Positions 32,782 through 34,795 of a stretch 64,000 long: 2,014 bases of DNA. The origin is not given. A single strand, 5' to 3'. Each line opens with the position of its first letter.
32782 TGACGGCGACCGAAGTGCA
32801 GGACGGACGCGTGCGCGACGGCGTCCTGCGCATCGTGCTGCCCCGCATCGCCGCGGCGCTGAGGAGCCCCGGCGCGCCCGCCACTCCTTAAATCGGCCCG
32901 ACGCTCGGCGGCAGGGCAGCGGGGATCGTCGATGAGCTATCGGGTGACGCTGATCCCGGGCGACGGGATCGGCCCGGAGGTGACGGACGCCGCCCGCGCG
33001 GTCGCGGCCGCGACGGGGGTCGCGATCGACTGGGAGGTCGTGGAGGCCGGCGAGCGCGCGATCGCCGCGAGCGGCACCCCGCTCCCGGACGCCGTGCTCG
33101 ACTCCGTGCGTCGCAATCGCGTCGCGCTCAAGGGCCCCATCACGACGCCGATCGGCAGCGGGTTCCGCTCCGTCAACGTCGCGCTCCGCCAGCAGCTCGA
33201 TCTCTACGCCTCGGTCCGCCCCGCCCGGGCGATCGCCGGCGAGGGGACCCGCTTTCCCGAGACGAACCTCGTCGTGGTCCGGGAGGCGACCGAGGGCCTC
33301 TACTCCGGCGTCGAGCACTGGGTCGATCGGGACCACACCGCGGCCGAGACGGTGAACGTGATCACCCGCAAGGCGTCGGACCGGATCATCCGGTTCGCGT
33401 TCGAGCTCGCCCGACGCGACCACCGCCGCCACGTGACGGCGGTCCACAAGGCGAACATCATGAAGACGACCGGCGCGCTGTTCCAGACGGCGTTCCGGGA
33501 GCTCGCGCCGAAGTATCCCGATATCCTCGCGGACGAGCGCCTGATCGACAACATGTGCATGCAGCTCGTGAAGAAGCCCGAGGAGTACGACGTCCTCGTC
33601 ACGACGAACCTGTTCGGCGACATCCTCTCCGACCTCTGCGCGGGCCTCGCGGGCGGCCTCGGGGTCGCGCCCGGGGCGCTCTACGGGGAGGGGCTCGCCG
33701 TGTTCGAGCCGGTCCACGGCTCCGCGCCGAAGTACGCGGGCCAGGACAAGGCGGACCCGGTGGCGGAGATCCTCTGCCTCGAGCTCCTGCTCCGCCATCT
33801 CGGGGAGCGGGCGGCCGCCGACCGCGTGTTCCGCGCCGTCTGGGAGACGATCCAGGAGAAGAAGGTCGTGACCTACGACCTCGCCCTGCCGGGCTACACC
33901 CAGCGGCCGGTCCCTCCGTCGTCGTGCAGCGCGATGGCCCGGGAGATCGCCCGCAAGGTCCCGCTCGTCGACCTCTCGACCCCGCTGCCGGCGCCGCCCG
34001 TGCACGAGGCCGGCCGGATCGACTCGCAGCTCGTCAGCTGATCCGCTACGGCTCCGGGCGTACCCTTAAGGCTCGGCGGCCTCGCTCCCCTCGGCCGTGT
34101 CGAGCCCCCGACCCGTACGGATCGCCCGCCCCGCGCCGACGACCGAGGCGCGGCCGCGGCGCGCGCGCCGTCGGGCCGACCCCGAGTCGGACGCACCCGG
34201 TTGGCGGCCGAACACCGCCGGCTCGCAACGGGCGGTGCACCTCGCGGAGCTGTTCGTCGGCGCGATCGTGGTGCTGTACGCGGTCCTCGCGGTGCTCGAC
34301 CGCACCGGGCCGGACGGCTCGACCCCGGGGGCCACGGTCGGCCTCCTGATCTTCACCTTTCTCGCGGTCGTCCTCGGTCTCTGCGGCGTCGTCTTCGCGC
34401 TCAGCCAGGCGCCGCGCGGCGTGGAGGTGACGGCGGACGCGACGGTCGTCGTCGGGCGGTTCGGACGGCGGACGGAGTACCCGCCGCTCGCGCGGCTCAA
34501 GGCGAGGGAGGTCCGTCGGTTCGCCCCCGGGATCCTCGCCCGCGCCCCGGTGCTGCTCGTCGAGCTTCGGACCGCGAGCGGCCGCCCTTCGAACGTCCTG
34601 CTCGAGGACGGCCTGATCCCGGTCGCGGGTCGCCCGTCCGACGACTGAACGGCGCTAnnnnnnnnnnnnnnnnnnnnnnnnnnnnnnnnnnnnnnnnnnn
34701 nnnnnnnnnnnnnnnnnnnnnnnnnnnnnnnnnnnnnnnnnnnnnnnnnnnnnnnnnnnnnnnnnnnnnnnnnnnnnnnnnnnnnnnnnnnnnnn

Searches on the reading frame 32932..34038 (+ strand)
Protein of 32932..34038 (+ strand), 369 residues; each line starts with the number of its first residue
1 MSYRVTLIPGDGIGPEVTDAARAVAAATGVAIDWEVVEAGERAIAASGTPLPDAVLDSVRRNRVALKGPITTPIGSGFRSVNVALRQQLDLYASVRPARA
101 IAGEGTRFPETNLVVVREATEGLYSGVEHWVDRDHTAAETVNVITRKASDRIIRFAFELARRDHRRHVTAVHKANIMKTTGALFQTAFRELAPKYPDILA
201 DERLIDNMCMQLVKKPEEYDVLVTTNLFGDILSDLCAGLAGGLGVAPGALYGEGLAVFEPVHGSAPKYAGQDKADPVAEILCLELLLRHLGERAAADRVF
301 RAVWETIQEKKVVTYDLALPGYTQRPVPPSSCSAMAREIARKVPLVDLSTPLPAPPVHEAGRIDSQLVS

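Call 8: search_protein_families(library=pfam, proteins=[window:32932-34038:+], max_evalue=0.1)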
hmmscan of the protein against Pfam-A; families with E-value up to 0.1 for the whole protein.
window:32932-34038:+ (369 aa): 1 family
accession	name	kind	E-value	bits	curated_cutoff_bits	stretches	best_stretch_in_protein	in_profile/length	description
PF00180.25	Iso_dh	-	9.3e-99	331.4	27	1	5-320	2-335/348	Isocitrate/isopropylmalate dehydrogenase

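Call 9: search_protein_families(library=ncbifam, proteins=[window:32932-34038:+], max_evalue=0.1)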
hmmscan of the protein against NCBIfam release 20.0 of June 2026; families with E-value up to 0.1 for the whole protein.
window:32932-34038:+ (369 aa): 18 families
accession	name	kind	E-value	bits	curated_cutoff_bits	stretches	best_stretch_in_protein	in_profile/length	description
NF006529.0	PRK08997.1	equivalog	3.8e-117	391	510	1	3-318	4-319/335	isocitrate dehydrogenase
TIGR00175.1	mito_nad_idh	equivalog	5.7e-102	341.3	432.4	1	3-318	4-318/334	isocitrate dehydrogenase (NAD(+))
NF006673.0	PRK09222.1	equivalog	2.5e-100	336.8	509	1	2-325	4-326/482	NADP-dependent isocitrate dehydrogenase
TIGR02088.1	LEU3_arch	subfamily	6e-96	321.5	409.8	1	5-317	1-310/324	isopropylmalate/isohomocitrate dehydrogenases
NF040626.1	AksF2_Meth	equivalog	4.7e-95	318.6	540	1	3-318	2-314/333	homoisocitrate dehydrogenase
TIGR02924.1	ICDH_alpha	equivalog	3.7e-83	280.2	561.35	1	5-317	3-314/473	isocitrate dehydrogenase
NF040619.1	AksF_Meth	equivalog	1.1e-75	254.8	500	1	4-317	3-330/343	homoisocitrate dehydrogenase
NF002898.0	PRK03437.1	equivalog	4.9e-75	253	393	1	2-311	4-327/347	3-isopropylmalate dehydrogenase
TIGR00183.1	prok_nadp_idh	equivalog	1.8e-74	251.1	567.3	3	197-319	274-395/417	isocitrate dehydrogenase (NADP(+))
NF005425.0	PRK07006.1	equivalog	2.9e-71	240.4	490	3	197-318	274-394/416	NADP-dependent isocitrate dehydrogenase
NF005036.0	PRK06451.1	equivalog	4.7e-65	219.9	484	3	197-318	267-387/412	NADP-dependent isocitrate dehydrogenase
TIGR02089.1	TTC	equivalog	8.3e-65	219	470.4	1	2-318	3-336/352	tartrate dehydrogenase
NF005610.0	PRK07362.1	equivalog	1.4e-63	215.2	585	3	198-341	332-472/474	NADP-dependent isocitrate dehydrogenase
TIGR00169.1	leuB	equivalog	7.1e-62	209.4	353.2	1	4-320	1-335/349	3-isopropylmalate dehydrogenase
NF040855.1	iso_homocit_dh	equivalog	5.3e-61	206.8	680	1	3-308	2-294/345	isocitrate--homoisocitrate dehydrogenase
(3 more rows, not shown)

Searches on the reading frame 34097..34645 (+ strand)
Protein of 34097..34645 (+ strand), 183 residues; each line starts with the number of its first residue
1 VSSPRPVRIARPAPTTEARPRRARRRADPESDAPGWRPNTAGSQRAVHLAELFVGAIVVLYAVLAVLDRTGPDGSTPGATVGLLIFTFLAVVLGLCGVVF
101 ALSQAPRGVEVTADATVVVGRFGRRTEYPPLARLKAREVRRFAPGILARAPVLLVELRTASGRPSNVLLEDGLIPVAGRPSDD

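Call 8: search_protein_families(library=pfam, proteins=[window:34097-34645:+], max_evalue=0.1)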
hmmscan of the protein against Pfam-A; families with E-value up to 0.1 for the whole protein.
window:34097-34645:+ (183 aa): 1 family
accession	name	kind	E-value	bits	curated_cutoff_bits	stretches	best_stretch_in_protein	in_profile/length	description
PF08570.15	DUF1761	-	0.007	17.1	31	1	46-100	42-96/123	Protein of unknown function (DUF1761)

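Call 9: search_protein_families(library=ncbifam, proteins=[window:34097-34645:+], max_evalue=0.1)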
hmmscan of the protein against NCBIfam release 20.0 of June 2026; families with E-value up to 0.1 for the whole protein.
window:34097-34645:+ (183 aa): 0 families

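Call 75: search_protein_families(library=pfam, alignment_id=A3, max_evalue=0.1)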
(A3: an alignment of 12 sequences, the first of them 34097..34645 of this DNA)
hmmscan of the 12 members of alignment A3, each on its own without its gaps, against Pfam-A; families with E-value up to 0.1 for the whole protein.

A. member 1, window:34097-34645:+ (183 aa): 1 family
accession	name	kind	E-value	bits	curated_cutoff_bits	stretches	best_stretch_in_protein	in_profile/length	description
PF08570.15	DUF1761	-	0.007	17.1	31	1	46-100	42-96/123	Protein of unknown function (DUF1761)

B. families by the number of members that match (of 12 scanned): 8 families
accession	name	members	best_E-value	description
PF19865.4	DUF6338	1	0.0032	Family of unknown function (DUF6338)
PF08570.15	DUF1761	1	0.007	Protein of unknown function (DUF1761)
PF25221.1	5TMH_Lnb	1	0.042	Lnb transmembrane domain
PF06029.17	AlkA_N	1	0.047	AlkA N-terminal domain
PF13624.11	SurA_N_3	1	0.052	SurA-like N-terminal domain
PF19389.4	DUF5964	1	0.068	Family of unknown function (DUF5964)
PF05656.20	DUF805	1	0.074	Protein of unknown function (DUF805)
PF15799.10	CCD48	1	0.096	Coiled-coil domain-containing protein 48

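Call 84: find_homologous_proteins(query=A3, max_evalue=0.001)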
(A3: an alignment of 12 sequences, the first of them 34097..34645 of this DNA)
Query A3 (12 sequences) (183 aa, profile of the alignment): 9 proteins with E <= 0.001 among 8000 candidates.
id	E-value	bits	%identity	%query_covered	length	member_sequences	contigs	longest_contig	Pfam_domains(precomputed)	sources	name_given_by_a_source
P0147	5.4e-57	210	26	75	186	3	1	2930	-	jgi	jgi:hypothetical protein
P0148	3.2e-53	198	28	75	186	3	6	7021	-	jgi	jgi:hypothetical protein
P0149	4.8e-51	191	32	50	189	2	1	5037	-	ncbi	-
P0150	5.0e-46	174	53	78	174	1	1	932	-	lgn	-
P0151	4.9e-44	168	34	86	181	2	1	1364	-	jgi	jgi:hypothetical protein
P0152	1.8e-42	163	43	94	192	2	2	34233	-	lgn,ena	-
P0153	3.7e-42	162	99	75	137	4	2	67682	-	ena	-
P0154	7.1e-39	151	37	95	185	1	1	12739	-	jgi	jgi:hypothetical protein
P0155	1.1e-35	141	30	96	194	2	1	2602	-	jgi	jgi:hypothetical protein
